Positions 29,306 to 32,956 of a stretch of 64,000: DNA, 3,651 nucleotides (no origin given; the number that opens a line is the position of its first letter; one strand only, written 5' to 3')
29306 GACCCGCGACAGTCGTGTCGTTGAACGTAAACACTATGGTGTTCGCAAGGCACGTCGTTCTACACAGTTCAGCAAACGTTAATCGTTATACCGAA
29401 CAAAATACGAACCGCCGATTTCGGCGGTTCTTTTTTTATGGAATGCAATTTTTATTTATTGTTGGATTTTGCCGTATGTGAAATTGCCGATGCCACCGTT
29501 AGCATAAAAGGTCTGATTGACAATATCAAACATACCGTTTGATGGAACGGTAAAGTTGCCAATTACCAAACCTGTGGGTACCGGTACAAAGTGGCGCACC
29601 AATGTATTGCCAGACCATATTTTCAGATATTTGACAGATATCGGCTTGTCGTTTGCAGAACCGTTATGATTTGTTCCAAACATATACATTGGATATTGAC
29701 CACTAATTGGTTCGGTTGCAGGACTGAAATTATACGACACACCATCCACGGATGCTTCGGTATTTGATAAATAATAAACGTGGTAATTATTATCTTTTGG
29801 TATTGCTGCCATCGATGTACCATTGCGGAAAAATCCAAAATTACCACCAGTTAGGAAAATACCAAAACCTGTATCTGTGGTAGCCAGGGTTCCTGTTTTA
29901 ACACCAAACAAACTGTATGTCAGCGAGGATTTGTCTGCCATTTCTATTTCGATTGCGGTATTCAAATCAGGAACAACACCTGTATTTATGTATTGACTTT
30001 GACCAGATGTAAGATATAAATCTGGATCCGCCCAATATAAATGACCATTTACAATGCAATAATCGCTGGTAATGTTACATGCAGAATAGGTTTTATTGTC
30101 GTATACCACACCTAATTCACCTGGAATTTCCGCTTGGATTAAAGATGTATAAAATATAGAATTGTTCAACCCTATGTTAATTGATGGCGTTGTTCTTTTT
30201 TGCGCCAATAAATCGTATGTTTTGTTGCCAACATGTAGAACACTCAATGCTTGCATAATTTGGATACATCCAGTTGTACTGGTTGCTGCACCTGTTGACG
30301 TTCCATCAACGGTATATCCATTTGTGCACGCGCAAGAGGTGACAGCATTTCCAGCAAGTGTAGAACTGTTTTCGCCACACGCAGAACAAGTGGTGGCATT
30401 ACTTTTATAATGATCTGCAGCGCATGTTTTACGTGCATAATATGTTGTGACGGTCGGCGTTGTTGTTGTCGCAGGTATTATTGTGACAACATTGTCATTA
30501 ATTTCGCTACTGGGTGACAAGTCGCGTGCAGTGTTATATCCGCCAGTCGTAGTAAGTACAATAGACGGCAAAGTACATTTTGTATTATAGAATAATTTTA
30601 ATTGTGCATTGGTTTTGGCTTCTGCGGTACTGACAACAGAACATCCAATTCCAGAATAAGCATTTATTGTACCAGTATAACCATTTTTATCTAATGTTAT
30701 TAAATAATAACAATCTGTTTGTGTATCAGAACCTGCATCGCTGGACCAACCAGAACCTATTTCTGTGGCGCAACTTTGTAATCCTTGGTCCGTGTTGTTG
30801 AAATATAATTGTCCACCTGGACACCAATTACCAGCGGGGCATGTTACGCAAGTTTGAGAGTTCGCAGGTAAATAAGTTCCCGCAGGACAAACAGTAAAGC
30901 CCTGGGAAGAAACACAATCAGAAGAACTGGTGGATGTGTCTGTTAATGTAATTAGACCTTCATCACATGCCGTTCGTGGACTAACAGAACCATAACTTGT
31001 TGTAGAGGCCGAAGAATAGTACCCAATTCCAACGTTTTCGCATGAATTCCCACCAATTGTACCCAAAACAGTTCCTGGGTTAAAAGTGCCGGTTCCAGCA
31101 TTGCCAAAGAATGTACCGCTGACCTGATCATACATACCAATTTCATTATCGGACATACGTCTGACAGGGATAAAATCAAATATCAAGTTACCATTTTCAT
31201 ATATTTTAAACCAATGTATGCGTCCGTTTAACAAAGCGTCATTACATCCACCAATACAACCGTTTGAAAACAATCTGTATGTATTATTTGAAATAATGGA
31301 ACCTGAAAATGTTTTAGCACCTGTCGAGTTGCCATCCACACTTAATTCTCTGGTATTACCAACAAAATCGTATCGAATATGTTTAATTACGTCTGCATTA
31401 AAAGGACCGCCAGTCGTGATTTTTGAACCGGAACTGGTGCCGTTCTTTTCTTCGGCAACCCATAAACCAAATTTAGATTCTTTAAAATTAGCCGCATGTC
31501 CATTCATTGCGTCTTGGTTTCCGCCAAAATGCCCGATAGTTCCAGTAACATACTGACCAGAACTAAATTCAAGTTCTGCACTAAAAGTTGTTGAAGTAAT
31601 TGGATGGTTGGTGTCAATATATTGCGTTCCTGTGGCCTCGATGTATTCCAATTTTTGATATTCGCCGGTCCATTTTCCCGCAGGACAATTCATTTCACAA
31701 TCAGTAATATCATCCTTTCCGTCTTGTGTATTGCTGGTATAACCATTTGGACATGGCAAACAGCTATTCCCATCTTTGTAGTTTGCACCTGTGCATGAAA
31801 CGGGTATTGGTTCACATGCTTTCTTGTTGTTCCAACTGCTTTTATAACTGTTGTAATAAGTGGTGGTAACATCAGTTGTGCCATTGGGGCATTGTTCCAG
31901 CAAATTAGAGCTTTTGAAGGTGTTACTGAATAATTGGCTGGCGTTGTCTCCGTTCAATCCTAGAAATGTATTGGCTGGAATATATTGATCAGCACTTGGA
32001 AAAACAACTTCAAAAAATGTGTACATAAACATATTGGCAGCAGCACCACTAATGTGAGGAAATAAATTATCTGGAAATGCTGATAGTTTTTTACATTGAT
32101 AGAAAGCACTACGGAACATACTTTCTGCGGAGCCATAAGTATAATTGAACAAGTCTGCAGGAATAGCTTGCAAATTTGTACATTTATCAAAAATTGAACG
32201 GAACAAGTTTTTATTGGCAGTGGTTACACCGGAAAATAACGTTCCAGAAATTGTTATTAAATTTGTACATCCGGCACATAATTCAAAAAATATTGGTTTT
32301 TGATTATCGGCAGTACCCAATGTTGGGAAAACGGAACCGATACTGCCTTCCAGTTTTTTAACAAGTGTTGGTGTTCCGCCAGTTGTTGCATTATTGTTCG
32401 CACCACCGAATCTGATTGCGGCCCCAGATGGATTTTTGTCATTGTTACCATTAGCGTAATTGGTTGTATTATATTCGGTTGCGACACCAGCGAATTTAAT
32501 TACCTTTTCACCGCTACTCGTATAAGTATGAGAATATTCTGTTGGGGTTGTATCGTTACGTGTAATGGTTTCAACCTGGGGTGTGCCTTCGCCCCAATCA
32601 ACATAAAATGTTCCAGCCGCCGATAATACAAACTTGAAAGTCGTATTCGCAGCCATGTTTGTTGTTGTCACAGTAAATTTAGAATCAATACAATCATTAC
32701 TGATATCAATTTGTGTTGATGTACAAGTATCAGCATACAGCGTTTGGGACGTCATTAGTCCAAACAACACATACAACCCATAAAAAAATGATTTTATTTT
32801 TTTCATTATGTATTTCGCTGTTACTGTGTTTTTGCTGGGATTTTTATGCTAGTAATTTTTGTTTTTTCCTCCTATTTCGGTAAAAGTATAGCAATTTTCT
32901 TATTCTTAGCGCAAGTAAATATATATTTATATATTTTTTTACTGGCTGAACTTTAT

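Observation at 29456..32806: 1116-aa secreted protein with BspA-like LRR-type motifs, CPAG cysteine repeats and an internally duplicated roughly 185-aa module; paralog at 6212-7606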

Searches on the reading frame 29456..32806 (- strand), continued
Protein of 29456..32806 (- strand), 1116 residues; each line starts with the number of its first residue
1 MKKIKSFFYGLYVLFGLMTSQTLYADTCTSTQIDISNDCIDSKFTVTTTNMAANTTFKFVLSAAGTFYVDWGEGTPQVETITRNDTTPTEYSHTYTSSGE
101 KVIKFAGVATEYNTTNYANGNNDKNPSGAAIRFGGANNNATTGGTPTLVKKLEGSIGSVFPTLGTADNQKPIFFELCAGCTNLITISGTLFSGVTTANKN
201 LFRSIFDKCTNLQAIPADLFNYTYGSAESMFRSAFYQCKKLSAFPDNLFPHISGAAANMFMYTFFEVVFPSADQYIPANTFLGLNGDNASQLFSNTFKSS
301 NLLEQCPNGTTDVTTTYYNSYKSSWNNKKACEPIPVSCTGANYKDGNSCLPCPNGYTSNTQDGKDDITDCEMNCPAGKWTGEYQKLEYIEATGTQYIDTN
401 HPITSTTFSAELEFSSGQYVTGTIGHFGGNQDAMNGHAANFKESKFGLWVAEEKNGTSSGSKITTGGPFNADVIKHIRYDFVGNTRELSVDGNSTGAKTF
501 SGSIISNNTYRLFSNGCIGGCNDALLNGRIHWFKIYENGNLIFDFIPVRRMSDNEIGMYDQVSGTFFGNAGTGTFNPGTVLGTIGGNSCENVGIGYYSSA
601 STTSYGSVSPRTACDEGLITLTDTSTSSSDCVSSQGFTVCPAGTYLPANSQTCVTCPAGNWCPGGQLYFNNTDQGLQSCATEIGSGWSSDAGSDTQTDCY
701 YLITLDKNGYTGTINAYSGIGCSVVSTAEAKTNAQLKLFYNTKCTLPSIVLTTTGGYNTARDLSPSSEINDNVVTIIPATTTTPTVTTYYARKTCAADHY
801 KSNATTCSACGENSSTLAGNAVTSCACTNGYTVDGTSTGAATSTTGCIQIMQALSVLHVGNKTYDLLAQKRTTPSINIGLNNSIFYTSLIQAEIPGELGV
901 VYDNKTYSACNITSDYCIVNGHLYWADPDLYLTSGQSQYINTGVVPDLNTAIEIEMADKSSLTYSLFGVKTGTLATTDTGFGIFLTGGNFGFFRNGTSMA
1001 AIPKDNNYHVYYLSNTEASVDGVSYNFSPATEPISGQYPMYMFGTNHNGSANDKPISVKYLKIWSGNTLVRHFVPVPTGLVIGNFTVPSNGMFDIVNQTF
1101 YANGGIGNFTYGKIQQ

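Call 60: find_encoding_contigs(protein=P0001, flank=10000, max_places=3)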
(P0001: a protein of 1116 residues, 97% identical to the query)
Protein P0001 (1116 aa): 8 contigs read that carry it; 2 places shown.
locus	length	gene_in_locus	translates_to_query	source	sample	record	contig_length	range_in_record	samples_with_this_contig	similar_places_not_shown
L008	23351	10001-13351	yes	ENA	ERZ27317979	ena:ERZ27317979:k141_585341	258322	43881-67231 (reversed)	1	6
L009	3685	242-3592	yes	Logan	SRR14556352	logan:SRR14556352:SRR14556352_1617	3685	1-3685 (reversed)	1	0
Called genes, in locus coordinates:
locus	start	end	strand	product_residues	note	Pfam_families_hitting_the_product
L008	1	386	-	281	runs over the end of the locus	PF13413:HTH_25, PF13464:RodZ_C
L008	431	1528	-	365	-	PF01207:Dus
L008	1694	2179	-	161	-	PF03073:TspO_MBR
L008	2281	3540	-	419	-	PF19425:Csd3_N2, PF01551:Peptidase_M23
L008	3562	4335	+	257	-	PF05175:MTS, PF13847:Methyltransf_31, PF13649:Methyltransf_25 (weak), PF01170:UPF0020 (weak)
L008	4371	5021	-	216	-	PF00753:Lactamase_B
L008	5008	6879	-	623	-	PF00004:AAA, PF17862:AAA_lid_3, PF01434:Peptidase_M41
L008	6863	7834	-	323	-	PF01171:ATP_bind_3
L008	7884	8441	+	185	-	PF18306:LDcluster4, PF03641:Lysine_decarbox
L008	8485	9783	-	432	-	PF05697:Trigger_N, PF00254:FKBP_C, PF05698:Trigger_C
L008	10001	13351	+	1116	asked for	-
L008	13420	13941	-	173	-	PF00380:Ribosomal_S9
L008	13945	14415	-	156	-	PF00572:Ribosomal_L13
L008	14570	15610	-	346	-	-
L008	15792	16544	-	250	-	-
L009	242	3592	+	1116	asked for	-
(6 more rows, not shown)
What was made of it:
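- A 97%-identical full-length orthologue was read on 8 contigs (call 60).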

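Call 65: find_encoding_contigs(protein=P0044, flank=9000, max_places=1)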
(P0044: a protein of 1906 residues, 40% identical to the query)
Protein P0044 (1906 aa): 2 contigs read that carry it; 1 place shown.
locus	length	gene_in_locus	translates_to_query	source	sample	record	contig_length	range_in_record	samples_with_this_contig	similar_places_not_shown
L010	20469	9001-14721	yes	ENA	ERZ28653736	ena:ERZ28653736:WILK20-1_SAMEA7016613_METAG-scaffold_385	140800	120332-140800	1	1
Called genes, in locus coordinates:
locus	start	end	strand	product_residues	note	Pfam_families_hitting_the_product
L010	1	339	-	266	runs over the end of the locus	PF00132:Hexapep (weak), PF25084:LbH_EIF2B (faint), PF25087:GMPPB_C, PF00132:Hexapep, PF25087:GMPPB_C (weak), PF00132:Hexapep (weak), PF13720:Acetyltransf_11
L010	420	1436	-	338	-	-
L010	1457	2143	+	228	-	PF10294:Methyltransf_16 (weak), PF13489:Methyltransf_23 (weak), PF05175:MTS, PF06325:PrmA, PF13847:Methyltransf_31, PF08241:Methyltransf_11, PF08242:Methyltransf_12, PF13649:Methyltransf_25, +2 more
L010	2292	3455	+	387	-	PF01551:Peptidase_M23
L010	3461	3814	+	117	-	PF04519:Bactofilin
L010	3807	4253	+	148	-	PF02502:LacAB_rpiB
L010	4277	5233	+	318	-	-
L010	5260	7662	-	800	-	PF00133:tRNA-synt_1, PF09334:tRNA-synt_1g, PF13603:tRNA-synt_1_2, PF00133:tRNA-synt_1, PF08264:Anticodon_1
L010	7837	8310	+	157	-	PF00572:Ribosomal_L13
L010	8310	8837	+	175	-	PF00380:Ribosomal_S9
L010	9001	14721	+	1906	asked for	-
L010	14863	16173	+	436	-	PF05697:Trigger_N, PF00254:FKBP_C, PF05698:Trigger_C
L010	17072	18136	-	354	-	PF03462:PCRF, PF00472:RF-1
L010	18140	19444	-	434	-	PF13393:tRNA-synt_His, PF00587:tRNA-synt_2b (weak), PF03129:HGTP_anticodon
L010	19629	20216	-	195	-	PF03729:DUF308 (weak)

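Call 66: find_encoding_contigs(protein=P0038, flank=9000, max_places=1)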
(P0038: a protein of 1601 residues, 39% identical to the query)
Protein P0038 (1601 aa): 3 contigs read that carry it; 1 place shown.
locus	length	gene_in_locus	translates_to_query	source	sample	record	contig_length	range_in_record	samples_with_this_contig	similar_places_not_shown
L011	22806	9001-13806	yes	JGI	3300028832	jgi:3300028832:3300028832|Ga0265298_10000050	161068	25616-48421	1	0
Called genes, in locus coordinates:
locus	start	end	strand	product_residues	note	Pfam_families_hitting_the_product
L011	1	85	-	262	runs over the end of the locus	-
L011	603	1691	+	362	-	PF01551:Peptidase_M23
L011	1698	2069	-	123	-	-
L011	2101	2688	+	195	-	-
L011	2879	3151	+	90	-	PF00216:Bac_DNA_binding, PF18291:HU-HIG (weak)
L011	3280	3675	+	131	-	-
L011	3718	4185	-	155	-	PF01668:SmpB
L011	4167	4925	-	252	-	PF01026:TatD_DNase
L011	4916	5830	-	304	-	PF13177:DNA_pol3_delta2, PF00004:AAA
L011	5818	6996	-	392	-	PF00768:Peptidase_S11, PF13354:Beta-lactamase2, PF07943:PBP5_C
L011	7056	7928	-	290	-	-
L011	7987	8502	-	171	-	-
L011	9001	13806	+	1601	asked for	PF20305:pYEATS (faint)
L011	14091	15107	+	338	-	PF01663:Phosphodiest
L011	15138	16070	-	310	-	PF00561:Abhydrolase_1, PF12146:Hydrolase_4, PF12697:Abhydrolase_6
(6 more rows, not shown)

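Call 67: find_encoding_contigs(protein=P0053, flank=9000, max_places=1)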
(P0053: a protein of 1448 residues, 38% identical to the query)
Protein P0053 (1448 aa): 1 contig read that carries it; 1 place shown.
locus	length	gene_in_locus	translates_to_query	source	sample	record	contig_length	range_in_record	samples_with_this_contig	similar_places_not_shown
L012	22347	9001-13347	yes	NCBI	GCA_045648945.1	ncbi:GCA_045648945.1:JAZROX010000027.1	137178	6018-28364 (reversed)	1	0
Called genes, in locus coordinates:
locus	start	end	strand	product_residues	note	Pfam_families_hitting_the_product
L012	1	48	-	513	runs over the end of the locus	PF14284:PcfJ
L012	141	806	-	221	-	-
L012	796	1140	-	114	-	-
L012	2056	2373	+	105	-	-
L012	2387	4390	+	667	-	PF12796:Ank_2, PF12796:Ank_2, PF13637:Ank_4 (weak), PF13857:Ank_5 (weak), PF12796:Ank_2, PF13637:Ank_4, PF00023:Ank (weak), PF13637:Ank_4 (weak), +4 more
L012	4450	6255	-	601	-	PF13362:Toprim_3, PF13662:Toprim_4 (weak), PF13481:AAA_25, PF02796:HTH_7 (faint)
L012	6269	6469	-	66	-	PF12728:HTH_17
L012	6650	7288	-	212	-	-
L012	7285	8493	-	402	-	PF13356:Arm-DNA-bind_3, PF00589:Phage_integrase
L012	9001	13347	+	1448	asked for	PF09479:Flg_new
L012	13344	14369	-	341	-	PF03462:PCRF, PF00472:RF-1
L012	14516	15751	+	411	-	-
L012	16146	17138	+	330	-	-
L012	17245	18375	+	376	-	PF01520:Amidase_3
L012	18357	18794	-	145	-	-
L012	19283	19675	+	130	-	PF01035:DNA_binding_1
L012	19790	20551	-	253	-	PF00578:AhpC-TSA, PF08534:Redoxin, PF10417:1-cysPrx_C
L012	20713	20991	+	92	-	PF00216:Bac_DNA_binding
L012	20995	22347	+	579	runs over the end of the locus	PF17848:Zn_ribbon_ACC (weak), PF01039:Carboxyl_trans, PF03255:ACCA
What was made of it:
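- An ankyrin-repeat protein lies near a family member in L012 (call 67). P0053 lies beside an integrase (call 67).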

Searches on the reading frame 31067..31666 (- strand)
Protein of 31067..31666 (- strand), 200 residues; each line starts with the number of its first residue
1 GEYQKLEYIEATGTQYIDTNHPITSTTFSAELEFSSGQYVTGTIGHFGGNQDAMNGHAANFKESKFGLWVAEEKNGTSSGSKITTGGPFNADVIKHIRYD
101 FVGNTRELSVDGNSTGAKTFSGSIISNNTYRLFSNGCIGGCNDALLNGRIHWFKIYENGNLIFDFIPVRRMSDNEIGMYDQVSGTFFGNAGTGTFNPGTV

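Call 70: find_homologous_proteins(query=A4, max_evalue=0.001)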
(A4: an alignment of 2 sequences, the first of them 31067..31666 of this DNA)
Query A4 (2 sequences) (200 aa, profile of the alignment): 176 proteins with E <= 0.001 among 1104 candidates; the best 120 are listed.
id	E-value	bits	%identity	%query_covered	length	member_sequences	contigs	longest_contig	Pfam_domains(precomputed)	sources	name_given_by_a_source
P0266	8.7e-77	276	26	97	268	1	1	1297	-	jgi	jgi:hypothetical protein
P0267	3.9e-65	238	26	97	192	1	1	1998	-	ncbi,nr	ncbi:MAG: hypothetical protein IK122_01025, partial [Alphaproteobacteria bacterium]|nr:hypothetical 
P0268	3.0e-62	228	28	96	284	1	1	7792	-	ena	-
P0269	1.6e-58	216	24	96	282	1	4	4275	-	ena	-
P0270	3.1e-53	199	26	95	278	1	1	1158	-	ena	-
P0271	8.6e-53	197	42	23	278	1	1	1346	-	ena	-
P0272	1.8e-51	193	26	95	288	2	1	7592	-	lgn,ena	-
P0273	2.1e-51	193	28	95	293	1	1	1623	-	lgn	-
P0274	3.9e-51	192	26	95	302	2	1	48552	-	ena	-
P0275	7.4e-51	191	26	95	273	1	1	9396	-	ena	-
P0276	1.4e-50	190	38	24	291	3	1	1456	-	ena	-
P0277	1.9e-50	190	25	95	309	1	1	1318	-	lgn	-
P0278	2.5e-50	189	36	25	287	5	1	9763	-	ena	-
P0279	2.5e-50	189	37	36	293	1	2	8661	-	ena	-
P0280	2.3e-49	186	28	95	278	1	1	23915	-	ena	-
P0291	2.2e-22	98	39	99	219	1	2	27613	-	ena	-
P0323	2.1e-15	75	34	99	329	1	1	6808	PF07963.18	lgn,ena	-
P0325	3.7e-15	75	30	99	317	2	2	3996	PF07963.18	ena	-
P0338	2.0e-14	72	34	98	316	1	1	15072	PF07963.18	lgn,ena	-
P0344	2.5e-13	69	30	98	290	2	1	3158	PF18370.8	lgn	-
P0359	5.2e-12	64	29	98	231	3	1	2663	PF13385.14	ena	-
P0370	2.2e-11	62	28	98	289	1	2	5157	PF18370.8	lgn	-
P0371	2.9e-11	62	35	99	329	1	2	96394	PF07963.18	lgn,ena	-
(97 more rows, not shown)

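Call 71: search_protein_families(library=pfam, proteins=[P0323, P0325, P0338, P0371, P0344, P0370, P0359, P0266, P0291], max_evalue=0.01)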
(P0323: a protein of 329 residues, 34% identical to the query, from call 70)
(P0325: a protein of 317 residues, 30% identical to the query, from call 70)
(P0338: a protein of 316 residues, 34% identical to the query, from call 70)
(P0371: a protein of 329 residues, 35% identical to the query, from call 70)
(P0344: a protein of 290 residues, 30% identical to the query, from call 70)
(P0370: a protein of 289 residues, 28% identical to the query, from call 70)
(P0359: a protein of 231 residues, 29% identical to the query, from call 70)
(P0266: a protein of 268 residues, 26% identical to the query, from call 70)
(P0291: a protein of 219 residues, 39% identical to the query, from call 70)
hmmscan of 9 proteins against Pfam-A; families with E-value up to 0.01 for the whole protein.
P0323 (329 aa): 1 family
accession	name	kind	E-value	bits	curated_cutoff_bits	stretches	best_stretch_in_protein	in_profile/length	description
PF07963.17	N_methyl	-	1.6e-05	24.7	21.2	1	2-25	3-26/27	Prokaryotic N-terminal methylation motif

P0325 (317 aa): 1 family
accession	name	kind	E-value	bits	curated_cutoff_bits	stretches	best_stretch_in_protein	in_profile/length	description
PF07963.17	N_methyl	-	3.1e-06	27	21.2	1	2-26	3-27/27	Prokaryotic N-terminal methylation motif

P0338 (316 aa): 2 families
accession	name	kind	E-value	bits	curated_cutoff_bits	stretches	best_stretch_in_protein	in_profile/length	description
PF07963.17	N_methyl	-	1.9e-06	27.6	21.2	1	2-26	3-27/27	Prokaryotic N-terminal methylation motif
PF19222.5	Noda_Vmethyltr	-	0.0052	16.9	30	0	218-271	87-139/148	Nodavirus Vmethyltransferase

P0371 (329 aa): 1 family
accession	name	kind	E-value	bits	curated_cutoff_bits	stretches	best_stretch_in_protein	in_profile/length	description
PF07963.17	N_methyl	-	3.4e-06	26.8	21.2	1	2-26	3-27/27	Prokaryotic N-terminal methylation motif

P0344 (290 aa): 1 family
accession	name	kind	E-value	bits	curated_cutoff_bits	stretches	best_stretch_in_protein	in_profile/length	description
PF18370.7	RGI_lyase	-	3.3e-06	27.8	27.8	1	211-265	20-78/86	Rhamnogalacturonan I lyases beta-sheet domain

P0370 (289 aa): 1 family
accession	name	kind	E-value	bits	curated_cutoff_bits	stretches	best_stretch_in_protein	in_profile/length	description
PF18370.7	RGI_lyase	-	1.1e-05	26.1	27.8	1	220-264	33-78/86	Rhamnogalacturonan I lyases beta-sheet domain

P0359 (231 aa): 1 family
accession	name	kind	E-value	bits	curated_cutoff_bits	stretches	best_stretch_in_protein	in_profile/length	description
PF13385.13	Laminin_G_3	-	1.4e-05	25.7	27.6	1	55-188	14-142/151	Concanavalin A-like lectin/glucanases superfamily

P0266 (268 aa): 0 families

P0291 (219 aa): 0 families
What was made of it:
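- The same LamG module occurs fused to a type IV prepilin N-terminal methylation motif in four proteins (calls 70, 71). Two stand-alone relatives of the module carry an RGI_lyase beta-sheet hit: P0344 at the 27.8-bit cut-off and P0370 just below it at 26.1 bits (call 71).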
